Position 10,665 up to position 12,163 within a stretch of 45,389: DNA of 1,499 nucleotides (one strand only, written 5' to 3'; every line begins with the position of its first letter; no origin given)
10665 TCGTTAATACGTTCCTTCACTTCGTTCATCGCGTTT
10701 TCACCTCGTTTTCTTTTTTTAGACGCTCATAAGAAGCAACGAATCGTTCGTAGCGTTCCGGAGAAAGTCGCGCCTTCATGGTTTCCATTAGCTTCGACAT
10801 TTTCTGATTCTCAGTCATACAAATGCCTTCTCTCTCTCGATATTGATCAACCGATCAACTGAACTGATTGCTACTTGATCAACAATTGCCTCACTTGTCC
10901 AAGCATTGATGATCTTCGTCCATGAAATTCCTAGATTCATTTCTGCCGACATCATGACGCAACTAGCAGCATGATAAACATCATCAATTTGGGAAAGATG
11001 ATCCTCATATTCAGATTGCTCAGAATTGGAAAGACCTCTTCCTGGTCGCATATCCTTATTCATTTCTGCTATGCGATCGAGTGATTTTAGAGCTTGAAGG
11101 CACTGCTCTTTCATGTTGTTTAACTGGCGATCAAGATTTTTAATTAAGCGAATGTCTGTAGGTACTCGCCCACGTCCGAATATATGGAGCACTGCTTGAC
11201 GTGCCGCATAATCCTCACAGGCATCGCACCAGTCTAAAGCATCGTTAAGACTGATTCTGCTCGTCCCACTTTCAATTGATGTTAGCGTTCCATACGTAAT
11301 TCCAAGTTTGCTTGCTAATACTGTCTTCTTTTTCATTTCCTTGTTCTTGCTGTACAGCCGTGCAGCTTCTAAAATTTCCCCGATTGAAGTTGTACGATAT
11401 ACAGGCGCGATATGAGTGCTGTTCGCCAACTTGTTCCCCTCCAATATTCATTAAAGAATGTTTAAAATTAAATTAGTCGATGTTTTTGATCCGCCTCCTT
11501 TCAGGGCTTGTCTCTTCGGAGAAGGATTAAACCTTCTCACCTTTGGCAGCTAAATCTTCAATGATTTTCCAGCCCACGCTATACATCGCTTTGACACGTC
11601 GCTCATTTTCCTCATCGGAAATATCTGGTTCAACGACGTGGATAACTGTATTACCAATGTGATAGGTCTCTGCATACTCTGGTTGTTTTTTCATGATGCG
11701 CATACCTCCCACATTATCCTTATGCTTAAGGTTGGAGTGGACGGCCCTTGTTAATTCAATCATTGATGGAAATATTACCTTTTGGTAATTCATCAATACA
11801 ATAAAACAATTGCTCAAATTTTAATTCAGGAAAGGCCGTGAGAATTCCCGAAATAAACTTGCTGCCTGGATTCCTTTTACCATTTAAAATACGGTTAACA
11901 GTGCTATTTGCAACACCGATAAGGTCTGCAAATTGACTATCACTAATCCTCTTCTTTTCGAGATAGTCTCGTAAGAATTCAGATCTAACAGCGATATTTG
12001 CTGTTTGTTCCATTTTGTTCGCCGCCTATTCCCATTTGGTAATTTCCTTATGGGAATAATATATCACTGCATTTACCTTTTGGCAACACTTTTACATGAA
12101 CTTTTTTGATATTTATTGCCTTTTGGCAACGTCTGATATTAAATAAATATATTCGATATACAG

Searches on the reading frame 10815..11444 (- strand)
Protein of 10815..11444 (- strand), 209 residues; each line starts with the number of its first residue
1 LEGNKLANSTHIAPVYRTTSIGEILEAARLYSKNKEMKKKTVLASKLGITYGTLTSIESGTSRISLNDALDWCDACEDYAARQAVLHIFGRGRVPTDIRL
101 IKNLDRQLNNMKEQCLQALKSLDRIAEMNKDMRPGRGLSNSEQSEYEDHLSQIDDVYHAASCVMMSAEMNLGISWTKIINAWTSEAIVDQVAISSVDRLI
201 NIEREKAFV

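Call 60: search_protein_families(library=pfam, proteins=[window:10815-11444:-], max_evalue=0.01)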
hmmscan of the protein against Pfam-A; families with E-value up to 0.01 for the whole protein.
window:10815-11444:- (209 aa): 2 families
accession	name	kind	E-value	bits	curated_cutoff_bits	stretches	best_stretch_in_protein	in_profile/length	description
PF01381.28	HTH_3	-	0.00037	20.9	23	1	40-75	12-47/55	Helix-turn-helix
PF13443.12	HTH_26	-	0.0054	17.4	22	0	34-75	8-49/63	Cro/C1-type HTH DNA-binding domain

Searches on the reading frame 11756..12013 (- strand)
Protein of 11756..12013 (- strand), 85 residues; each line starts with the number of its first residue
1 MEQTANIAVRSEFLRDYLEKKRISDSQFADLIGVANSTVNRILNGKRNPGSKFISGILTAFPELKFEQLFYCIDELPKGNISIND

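Call 60: search_protein_families(library=pfam, proteins=[window:11756-12013:-], max_evalue=0.01)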
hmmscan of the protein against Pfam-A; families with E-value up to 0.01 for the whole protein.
window:11756-12013:- (85 aa): 3 families
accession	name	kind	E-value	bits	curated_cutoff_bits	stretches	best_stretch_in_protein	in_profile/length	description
PF01381.28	HTH_3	-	5e-09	36.5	23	1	14-61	1-48/55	Helix-turn-helix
PF13560.12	HTH_31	-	0.00046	20.9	27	1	12-57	4-50/64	Helix-turn-helix domain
PF13443.12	HTH_26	-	0.0016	19.1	22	1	14-46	2-34/63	Cro/C1-type HTH DNA-binding domain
